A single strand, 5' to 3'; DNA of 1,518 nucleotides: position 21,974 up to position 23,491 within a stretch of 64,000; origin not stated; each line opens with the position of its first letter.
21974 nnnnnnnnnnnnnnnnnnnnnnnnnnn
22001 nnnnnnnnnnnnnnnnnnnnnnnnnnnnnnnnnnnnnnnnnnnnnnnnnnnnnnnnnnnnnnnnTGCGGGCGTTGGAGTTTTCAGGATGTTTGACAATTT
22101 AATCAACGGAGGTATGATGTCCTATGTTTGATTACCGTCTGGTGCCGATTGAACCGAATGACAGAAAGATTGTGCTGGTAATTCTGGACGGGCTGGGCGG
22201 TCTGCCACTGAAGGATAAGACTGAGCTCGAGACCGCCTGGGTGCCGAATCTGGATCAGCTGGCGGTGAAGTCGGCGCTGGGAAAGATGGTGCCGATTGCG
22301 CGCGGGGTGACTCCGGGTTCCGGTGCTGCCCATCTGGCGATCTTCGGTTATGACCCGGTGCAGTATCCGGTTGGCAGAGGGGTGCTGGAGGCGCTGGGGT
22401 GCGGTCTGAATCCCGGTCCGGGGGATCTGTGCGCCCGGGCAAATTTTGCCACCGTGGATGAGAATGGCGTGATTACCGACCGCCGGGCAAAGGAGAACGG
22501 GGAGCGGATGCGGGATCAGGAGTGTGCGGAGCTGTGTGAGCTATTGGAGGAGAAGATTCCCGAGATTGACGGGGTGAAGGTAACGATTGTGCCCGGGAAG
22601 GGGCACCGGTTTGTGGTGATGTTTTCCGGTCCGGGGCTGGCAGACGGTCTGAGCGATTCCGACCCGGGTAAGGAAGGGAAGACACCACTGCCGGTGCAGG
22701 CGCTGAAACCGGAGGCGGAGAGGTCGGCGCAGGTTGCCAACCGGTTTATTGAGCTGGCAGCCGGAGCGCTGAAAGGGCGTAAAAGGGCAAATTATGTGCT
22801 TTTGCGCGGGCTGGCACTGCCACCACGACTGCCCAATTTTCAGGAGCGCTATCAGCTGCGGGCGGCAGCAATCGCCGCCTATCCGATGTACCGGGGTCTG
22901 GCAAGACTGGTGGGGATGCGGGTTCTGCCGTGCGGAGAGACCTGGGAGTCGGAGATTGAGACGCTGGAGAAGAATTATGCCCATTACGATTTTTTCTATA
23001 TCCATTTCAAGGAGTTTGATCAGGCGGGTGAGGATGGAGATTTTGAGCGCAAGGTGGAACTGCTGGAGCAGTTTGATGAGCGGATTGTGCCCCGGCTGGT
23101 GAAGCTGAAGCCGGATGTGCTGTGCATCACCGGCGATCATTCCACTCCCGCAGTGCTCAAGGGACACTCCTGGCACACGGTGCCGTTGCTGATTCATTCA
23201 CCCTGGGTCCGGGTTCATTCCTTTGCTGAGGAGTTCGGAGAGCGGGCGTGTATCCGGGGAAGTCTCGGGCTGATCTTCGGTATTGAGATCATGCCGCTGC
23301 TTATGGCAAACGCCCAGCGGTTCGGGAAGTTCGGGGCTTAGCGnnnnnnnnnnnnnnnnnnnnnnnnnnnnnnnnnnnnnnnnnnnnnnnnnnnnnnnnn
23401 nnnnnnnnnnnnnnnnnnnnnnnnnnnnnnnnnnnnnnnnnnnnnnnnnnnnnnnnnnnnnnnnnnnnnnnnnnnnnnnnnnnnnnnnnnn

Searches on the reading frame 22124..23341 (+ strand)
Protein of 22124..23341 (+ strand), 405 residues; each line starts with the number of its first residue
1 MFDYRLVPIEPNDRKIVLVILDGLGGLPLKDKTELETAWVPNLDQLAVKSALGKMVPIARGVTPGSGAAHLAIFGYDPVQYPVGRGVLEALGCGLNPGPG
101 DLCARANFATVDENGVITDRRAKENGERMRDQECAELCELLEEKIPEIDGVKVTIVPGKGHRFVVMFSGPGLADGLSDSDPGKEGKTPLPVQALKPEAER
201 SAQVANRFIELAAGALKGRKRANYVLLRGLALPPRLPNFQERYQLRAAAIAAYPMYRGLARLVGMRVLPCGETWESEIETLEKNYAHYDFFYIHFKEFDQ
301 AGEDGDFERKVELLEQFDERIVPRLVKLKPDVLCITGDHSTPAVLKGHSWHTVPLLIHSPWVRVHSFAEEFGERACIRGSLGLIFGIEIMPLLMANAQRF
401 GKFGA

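Call 28: find_encoding_contigs(protein=window:22124-23341:+, flank=10000, max_places=1)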
Protein window:22124-23341:+ (405 aa): 14 contigs read that carry it; 1 place shown.
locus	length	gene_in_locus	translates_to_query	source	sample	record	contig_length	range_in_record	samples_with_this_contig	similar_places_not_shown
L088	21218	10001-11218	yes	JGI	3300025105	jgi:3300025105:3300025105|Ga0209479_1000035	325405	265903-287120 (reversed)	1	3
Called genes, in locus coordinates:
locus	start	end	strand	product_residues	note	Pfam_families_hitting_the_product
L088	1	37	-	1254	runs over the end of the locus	PF08126:Propeptide_C25, PF01364:Peptidase_C25, PF13860:FlgD_ig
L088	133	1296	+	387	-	PF00266:Aminotran_5, PF01041:DegT_DnrJ_EryC1 (weak), PF22580:KYNU_C (weak)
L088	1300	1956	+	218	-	-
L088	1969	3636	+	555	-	PF01268:FTHFS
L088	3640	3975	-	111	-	PF13411:MerR_1, PF00376:MerR (weak)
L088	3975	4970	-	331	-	PF01210:NAD_Gly3P_dh_N, PF07479:NAD_Gly3P_dh_C, PF20618:GPD_NAD_C_bact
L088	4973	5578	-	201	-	PF02660:G3P_acyltransf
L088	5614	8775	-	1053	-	PF02384:N6_Mtase (weak), PF18135:Type_ISP_C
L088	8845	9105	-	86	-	-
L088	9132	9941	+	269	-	-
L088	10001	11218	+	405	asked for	PF01676:Metalloenzyme, PF10143:PhosphMutase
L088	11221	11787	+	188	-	PF02142:MGS, PF01808:AICARFT_IMPCHas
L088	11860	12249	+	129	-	PF00416:Ribosomal_S13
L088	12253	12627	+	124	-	PF00411:Ribosomal_S11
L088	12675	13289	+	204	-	PF00163:Ribosomal_S4, PF01479:S4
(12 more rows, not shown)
